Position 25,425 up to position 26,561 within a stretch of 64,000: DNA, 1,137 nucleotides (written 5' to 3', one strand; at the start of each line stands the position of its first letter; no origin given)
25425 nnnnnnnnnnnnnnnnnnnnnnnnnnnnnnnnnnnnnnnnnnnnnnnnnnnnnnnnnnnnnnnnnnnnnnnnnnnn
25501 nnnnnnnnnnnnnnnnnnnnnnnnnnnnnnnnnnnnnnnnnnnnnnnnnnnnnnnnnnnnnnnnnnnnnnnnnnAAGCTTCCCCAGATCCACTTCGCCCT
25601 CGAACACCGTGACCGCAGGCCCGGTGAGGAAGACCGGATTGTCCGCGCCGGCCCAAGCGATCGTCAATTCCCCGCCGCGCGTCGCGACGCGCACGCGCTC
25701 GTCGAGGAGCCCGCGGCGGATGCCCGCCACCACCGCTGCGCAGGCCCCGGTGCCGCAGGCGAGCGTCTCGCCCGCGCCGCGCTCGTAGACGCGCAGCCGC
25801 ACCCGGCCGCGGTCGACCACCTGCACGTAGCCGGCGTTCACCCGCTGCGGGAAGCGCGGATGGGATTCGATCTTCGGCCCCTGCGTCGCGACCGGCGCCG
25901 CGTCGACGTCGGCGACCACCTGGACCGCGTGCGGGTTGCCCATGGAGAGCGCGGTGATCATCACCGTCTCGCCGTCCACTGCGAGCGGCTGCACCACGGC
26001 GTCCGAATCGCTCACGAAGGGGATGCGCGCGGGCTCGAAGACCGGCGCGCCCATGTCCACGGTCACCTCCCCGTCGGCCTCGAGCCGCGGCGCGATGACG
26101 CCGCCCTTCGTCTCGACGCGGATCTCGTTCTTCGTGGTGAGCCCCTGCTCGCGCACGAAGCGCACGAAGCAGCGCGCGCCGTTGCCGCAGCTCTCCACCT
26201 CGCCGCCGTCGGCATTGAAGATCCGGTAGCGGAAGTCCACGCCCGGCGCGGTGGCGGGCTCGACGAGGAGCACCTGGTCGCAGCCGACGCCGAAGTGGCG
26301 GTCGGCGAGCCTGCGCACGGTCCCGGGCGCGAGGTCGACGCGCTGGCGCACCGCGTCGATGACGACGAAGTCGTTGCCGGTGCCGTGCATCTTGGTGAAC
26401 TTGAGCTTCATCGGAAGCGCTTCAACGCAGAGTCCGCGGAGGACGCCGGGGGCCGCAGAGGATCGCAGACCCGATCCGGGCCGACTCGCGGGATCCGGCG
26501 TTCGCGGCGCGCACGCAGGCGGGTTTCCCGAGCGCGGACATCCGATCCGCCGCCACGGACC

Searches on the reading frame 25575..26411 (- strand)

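Call 43: search_protein_families(library=pfam, proteins=[window:25575-26411:-], max_evalue=0.00001)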
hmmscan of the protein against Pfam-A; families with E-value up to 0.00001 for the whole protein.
window:25575-26411:- (279 aa): 1 family
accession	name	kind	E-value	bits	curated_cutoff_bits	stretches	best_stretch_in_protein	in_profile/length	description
PF01678.24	DAP_epimerase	-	4.3e-68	227.4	34.7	2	5-125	1-120/121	Diaminopimelate epimerase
